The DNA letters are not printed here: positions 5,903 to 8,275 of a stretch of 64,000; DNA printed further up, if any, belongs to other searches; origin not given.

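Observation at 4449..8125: Low-GC, translationally coupled two-gene module: unknown 535-aa protein plus GT4::sulfotransferase fusion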

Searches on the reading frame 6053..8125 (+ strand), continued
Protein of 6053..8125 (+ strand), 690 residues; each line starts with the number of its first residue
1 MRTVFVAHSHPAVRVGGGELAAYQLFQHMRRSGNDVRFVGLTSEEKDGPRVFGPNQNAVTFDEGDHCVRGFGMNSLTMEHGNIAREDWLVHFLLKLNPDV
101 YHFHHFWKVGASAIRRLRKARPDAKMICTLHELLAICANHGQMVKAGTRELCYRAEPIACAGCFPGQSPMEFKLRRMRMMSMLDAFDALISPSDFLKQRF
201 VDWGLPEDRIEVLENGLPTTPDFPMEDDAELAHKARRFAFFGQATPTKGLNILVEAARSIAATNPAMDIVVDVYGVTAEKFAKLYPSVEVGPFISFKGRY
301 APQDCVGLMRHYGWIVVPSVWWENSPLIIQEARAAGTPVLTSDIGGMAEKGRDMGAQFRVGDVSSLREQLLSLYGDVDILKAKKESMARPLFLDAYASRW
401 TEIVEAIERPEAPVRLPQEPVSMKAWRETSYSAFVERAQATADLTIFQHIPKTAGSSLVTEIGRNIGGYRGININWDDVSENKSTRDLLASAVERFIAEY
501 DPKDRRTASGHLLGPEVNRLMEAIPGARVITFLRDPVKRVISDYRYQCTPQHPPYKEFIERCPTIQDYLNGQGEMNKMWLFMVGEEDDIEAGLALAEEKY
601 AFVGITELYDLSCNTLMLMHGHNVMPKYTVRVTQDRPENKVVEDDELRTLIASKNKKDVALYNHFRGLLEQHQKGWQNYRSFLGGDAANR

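Call 12: find_encoding_contigs(protein=P0003, flank=10000, max_places=3)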
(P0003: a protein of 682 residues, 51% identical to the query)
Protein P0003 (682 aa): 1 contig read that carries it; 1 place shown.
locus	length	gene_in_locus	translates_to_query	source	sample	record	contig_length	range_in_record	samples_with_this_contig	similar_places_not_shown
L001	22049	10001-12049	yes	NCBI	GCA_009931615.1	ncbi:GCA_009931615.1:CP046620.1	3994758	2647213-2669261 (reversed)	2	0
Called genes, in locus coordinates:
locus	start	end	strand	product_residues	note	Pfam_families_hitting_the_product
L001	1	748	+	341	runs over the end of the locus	PF01547:SBP_bac_1, PF13531:SBP_bac_11 (weak), PF13416:SBP_bac_8, PF13343:SBP_bac_6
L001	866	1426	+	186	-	PF00903:Glyoxalase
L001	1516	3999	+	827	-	PF00501:AMP-binding (weak), PF00550:PP-binding, PF00975:Thioesterase (weak)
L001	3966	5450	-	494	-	PF00501:AMP-binding, PF13193:AMP-binding_C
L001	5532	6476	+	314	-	PF16868:NMT1_3, PF09084:NMT1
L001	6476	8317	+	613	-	PF06808:DctM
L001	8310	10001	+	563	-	-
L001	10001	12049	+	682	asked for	PF13439:Glyco_transf_4, PF13579:Glyco_trans_4_4, PF13469:Sulfotransfer_3 (faint), PF00534:Glycos_transf_1, PF13692:Glyco_trans_1_4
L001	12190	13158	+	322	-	PF03401:TctC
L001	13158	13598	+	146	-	PF07331:TctB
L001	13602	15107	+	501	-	PF01970:TctA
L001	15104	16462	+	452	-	PF07287:AtuA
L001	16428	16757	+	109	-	PF14330:DUF4387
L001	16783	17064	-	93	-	-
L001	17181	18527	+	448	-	PF07005:SBD_N, PF17042:NBD_C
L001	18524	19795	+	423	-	PF02788:RuBisCO_large_N, PF00016:RuBisCO_large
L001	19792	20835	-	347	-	PF01758:SBF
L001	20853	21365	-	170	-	PF01451:LMWPc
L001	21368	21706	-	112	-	PF12840:HTH_20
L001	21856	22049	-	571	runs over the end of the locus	PF01019:G_glu_transpept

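Call 13: find_encoding_contigs(protein=P0098, flank=10000, max_places=3)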
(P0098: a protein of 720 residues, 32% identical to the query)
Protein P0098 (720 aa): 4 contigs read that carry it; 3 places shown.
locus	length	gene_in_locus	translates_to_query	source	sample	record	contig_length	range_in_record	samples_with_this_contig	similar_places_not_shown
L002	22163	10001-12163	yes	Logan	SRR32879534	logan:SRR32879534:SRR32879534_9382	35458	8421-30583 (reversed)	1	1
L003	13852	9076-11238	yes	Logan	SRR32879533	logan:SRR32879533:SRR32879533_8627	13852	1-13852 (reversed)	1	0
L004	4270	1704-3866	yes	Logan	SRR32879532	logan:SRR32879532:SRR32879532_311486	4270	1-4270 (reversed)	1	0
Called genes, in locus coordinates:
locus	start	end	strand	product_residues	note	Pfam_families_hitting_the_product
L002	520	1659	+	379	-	PF04055:Radical_SAM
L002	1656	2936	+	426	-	PF04055:Radical_SAM, PF19288:CofH_C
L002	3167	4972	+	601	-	-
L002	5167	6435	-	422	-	-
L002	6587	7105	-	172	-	PF26766:Choice_anch_L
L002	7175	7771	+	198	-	-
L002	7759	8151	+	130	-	-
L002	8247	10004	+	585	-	PF13641:Glyco_tranf_2_3 (weak)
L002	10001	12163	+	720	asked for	PF13439:Glyco_transf_4, PF13579:Glyco_trans_4_4, PF00534:Glycos_transf_1, PF13692:Glyco_trans_1_4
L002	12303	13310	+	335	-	PF26146:PI-PLC_X, PF26178:Rv2075c_cat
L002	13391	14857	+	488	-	PF25390:WD40_RLD, PF25390:WD40_RLD, PF00415:RCC1, PF13540:RCC1_2, PF00415:RCC1, PF13540:RCC1_2 (weak), PF00415:RCC1 (weak), PF13540:RCC1_2 (weak), +1 more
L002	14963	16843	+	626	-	PF00805:Pentapeptide, PF13599:Pentapeptide_4 (faint), PF13576:Pentapeptide_3 (weak), PF00805:Pentapeptide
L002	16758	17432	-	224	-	PF01983:CofC, PF12804:NTP_transf_3, PF09837:DUF2064 (weak)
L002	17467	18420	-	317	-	PF01933:CofD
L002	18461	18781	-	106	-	PF09394:Inhibitor_I42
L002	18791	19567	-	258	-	PF00112:Peptidase_C1 (weak)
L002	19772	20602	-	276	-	PF01996:F420_ligase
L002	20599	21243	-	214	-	PF03446:NAD_binding_2 (weak), PF03807:F420_oxidored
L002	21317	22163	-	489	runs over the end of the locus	-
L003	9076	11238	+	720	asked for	PF13439:Glyco_transf_4, PF13579:Glyco_trans_4_4, PF00534:Glycos_transf_1, PF13692:Glyco_trans_1_4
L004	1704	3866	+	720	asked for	PF13439:Glyco_transf_4, PF13579:Glyco_trans_4_4, PF00534:Glycos_transf_1, PF13692:Glyco_trans_1_4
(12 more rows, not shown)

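Call 18: search_protein_families(library=pfam, proteins=[L001:8310-9998:+, L002:8247-10001:+, L001:11201-12046:+, L002:11201-12160:+], max_evalue=1)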
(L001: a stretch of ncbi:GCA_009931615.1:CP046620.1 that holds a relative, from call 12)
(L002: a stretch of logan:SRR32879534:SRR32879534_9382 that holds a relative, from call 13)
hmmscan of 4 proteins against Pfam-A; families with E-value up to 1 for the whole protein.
L001:8310-9998:+ (563 aa): 0 families

L002:8247-10001:+ (585 aa): 3 families
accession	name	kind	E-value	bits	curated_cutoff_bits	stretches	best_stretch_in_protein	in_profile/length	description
PF13641.12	Glyco_tranf_2_3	-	4.7e-07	30.5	27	1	331-571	6-227/230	Glycosyltransferase like family 2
PF13632.12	Glyco_trans_2_3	-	0.0036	17.6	27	1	489-575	66-143/198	Glycosyl transferase family group 2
PF00535.33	Glycos_transf_2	-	0.23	11.8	23.3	1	361-419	31-87/168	Glycosyl transferase family 2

L001:11201-12046:+ (282 aa): 4 families
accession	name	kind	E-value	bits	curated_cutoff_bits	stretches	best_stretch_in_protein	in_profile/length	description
PF13469.12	Sulfotransfer_3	-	0.00018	22.3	27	1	111-152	113-154/216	Sulfotransferase family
PF03567.20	Sulfotransfer_2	-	0.00053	20.6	22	1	114-149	72-107/252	Sulfotransferase family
PF00685.33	Sulfotransfer_1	-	0.00088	19.2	22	1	93-148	62-116/255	Sulfotransferase domain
PF06990.17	Gal-3-0_sulfotr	-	0.078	12.3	27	1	99-143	125-169/402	Galactose-3-O-sulfotransferase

L002:11201-12160:+ (320 aa): 3 families
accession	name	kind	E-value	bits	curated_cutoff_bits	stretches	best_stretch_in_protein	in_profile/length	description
PF03567.20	Sulfotransfer_2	-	0.00016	22.4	22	1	81-297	12-251/252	Sulfotransferase family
PF13469.12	Sulfotransfer_3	-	0.0092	16.7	27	1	146-225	112-190/216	Sulfotransferase family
PF00685.33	Sulfotransfer_1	-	0.017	15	22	1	90-190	13-122/255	Sulfotransferase domain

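Call 19: find_encoding_contigs(protein=P0002, flank=10000, max_places=3)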
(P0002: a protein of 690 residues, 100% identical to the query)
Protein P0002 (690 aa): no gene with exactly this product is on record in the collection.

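Call 66: search_solved_structures(query=L002:8247-10001:+, max_evalue=1, show_alignments=2)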
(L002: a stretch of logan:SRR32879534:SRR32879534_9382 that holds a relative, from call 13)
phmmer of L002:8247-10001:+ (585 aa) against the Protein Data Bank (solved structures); distinct sequences matched with E-value up to 1: 0.

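Call 86: search_protein_families(library=padloc, proteins=[window:6053-8122:+], max_evalue=0.01)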
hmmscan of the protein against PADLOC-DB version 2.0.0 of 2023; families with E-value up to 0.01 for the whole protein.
window:6053-8122:+ (690 aa): 0 families

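Call 97: find_encoding_contigs(protein=P0054, flank=9000, max_places=1)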
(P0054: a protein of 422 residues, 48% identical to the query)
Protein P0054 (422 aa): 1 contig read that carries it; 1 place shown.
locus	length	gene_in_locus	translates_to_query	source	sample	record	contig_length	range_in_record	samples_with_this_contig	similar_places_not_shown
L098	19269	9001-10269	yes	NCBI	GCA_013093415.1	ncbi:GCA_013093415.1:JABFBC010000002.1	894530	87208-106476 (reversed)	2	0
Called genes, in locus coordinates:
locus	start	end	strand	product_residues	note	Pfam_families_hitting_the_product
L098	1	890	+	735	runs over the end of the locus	PF22019:GlgB_N, PF02922:CBM_48, PF00128:Alpha-amylase (weak), PF02806:Alpha-amylase_C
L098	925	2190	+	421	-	PF00483:NTP_transferase, PF12804:NTP_transf_3 (faint), PF24894:Hexapep_GlmU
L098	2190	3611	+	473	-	PF08323:Glyco_transf_5, PF13439:Glyco_transf_4 (faint), PF13579:Glyco_trans_4_4 (weak), PF00534:Glycos_transf_1, PF13692:Glyco_trans_1_4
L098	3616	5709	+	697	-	PF02922:CBM_48, PF00128:Alpha-amylase (faint), PF21331:Isoamylase_C (weak)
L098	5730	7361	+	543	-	PF02878:PGM_PMM_I, PF02879:PGM_PMM_II, PF02880:PGM_PMM_III, PF00408:PGM_PMM_IV (faint), PF24947:PGM1_C_vert_fung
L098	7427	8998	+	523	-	-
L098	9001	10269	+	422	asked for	PF13439:Glyco_transf_4, PF13579:Glyco_trans_4_4, PF00534:Glycos_transf_1, PF13692:Glyco_trans_1_4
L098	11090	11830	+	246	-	PF13085:Fer2_3, PF13183:Fer4_8 (weak), PF13534:Fer4_17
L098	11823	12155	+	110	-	PF01127:Sdh_cyt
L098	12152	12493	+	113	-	PF01127:Sdh_cyt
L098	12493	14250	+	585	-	PF00890:FAD_binding_2, PF02910:Succ_DH_flav_C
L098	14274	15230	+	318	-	PF05681:Fumerase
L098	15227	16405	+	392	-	PF02515:CoA_transf_3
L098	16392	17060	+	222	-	PF05683:Fumerase_C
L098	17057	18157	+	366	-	PF00174:Oxidored_molyb, PF03404:Mo-co_dimer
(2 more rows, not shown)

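Call 98: find_encoding_contigs(protein=P0065, flank=9000, max_places=1)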
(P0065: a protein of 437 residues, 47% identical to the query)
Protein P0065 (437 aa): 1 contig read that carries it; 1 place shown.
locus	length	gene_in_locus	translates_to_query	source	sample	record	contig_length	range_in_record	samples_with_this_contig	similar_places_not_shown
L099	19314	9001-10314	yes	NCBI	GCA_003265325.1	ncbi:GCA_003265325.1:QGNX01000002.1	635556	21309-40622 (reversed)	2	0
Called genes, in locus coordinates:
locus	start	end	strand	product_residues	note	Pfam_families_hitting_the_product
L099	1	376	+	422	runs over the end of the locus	PF00483:NTP_transferase, PF24894:Hexapep_GlmU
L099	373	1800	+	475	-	PF08323:Glyco_transf_5, PF13439:Glyco_transf_4 (faint), PF13579:Glyco_trans_4_4 (weak), PF00534:Glycos_transf_1, PF13692:Glyco_trans_1_4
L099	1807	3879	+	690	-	PF02922:CBM_48, PF00128:Alpha-amylase (weak)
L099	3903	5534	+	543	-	PF02878:PGM_PMM_I, PF02879:PGM_PMM_II, PF02880:PGM_PMM_III, PF24947:PGM1_C_vert_fung, PF00408:PGM_PMM_IV (faint)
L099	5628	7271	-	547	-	PF00128:Alpha-amylase, PF16657:Malt_amylase_C (weak)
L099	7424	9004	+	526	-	-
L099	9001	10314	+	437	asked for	PF13439:Glyco_transf_4, PF13579:Glyco_trans_4_4, PF00534:Glycos_transf_1, PF13692:Glyco_trans_1_4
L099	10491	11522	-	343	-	PF00356:LacI, PF00532:Peripla_BP_1, PF13407:Peripla_BP_4, PF13377:Peripla_BP_3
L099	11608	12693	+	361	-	PF00528:BPD_transp_1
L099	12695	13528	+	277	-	PF00528:BPD_transp_1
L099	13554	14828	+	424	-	PF01547:SBP_bac_1, PF13416:SBP_bac_8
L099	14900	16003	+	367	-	-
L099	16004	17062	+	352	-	PF00005:ABC_tran, PF17912:OB_MalK, PF08402:TOBE_2 (weak)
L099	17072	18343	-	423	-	PF01546:Peptidase_M20, PF07687:M20_dimer (weak)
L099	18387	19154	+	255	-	PF00392:GntR, PF03444:WHD_HrcA (faint), PF07729:FCD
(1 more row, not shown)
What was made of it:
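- In Halovulum dunhuangense and Oceanibium sediminis the partner-GT4 pair directly follows glgB-glgC-glgA-glgX-pgm on the same strand (calls 97, 98).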

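Call 99: find_encoding_contigs(protein=P0048, flank=9000, max_places=1)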
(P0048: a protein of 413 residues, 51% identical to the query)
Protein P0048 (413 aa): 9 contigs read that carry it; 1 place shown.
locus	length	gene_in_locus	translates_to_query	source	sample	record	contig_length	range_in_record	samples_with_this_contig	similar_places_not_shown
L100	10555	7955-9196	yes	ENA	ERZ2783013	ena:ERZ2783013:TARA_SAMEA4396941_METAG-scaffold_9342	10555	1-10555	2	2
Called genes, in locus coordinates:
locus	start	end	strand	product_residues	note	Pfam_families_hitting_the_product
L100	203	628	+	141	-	-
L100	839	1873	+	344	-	-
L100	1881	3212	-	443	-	PF25064:ARM_TT21_5th (faint), PF00515:TPR_1 (faint), PF07719:TPR_2 (faint), PF13181:TPR_8 (faint), PF13414:TPR_11 (faint), PF13428:TPR_14 (faint), PF14559:TPR_19 (faint), PF13432:TPR_16 (weak), +1 more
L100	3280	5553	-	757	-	-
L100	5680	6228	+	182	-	-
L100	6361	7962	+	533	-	-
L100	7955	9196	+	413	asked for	PF13439:Glyco_transf_4, PF13579:Glyco_trans_4_4, PF00534:Glycos_transf_1, PF13692:Glyco_trans_1_4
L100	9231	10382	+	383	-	PF04230:PS_pyruv_trans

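Call 101: find_encoding_contigs(protein=P0029, flank=9000, max_places=1)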
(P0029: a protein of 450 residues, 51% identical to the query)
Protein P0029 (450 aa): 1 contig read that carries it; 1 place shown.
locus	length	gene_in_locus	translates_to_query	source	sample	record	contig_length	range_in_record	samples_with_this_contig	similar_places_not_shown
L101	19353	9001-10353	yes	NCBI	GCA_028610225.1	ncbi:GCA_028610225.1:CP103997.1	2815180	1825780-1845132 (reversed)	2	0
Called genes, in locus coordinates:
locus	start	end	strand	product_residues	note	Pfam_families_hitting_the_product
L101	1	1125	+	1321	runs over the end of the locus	PF00668:Condensation, PF00501:AMP-binding, PF13193:AMP-binding_C (weak), PF00550:PP-binding, PF00561:Abhydrolase_1 (weak), PF00975:Thioesterase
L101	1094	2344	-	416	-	PF03033:Glyco_transf_28, PF06722:EryCIII-like_C (weak)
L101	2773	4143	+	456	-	PF19717:DUF6212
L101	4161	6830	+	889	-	PF00535:Glycos_transf_2 (weak), PF13439:Glyco_transf_4, PF20706:GT4-conflict, PF00534:Glycos_transf_1, PF13692:Glyco_trans_1_4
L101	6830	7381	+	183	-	-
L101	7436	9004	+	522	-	-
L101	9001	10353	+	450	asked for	PF13439:Glyco_transf_4, PF13579:Glyco_trans_4_4 (weak), PF00534:Glycos_transf_1, PF13692:Glyco_trans_1_4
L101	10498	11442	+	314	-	-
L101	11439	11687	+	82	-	-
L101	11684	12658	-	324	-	PF01380:SIS, PF00571:CBS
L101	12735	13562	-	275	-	PF01925:TauE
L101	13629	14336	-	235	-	PF01557:FAA_hydrolase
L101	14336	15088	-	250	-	PF00528:BPD_transp_1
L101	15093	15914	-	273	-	PF00005:ABC_tran, PF13304:AAA_21 (faint)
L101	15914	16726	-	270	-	PF00528:BPD_transp_1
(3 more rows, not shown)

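Call 102: find_encoding_contigs(protein=P0057, flank=9000, max_places=1)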
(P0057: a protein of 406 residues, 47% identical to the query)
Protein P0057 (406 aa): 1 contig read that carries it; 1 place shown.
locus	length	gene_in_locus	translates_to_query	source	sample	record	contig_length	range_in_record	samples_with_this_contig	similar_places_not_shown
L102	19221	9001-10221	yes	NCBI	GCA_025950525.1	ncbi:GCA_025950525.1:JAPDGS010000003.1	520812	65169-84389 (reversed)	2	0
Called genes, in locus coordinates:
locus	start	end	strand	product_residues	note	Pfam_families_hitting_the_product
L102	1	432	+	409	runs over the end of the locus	PF19717:DUF6212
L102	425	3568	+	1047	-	PF00535:Glycos_transf_2, PF13641:Glyco_tranf_2_3 (faint), PF13439:Glyco_transf_4, PF13579:Glyco_trans_4_4 (weak), PF00534:Glycos_transf_1, PF13692:Glyco_trans_1_4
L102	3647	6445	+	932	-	-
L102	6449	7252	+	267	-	PF00685:Sulfotransfer_1 (faint)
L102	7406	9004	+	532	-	-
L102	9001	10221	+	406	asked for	PF13439:Glyco_transf_4, PF13579:Glyco_trans_4_4, PF20706:GT4-conflict (weak), PF00534:Glycos_transf_1, PF13692:Glyco_trans_1_4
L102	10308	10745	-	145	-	PF00293:NUDIX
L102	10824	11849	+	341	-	PF01430:HSP33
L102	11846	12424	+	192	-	PF00293:NUDIX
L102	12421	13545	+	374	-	PF01743:PolyA_pol, PF12627:PolyA_pol_RNAbd (weak)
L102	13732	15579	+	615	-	PF00664:ABC_membrane, PF00005:ABC_tran, PF02463:SMC_N (weak)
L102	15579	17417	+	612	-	PF00664:ABC_membrane, PF00005:ABC_tran, PF02463:SMC_N (weak)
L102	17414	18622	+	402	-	PF05958:tRNA_U5-meth_tr (weak)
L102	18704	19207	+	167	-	PF03734:YkuD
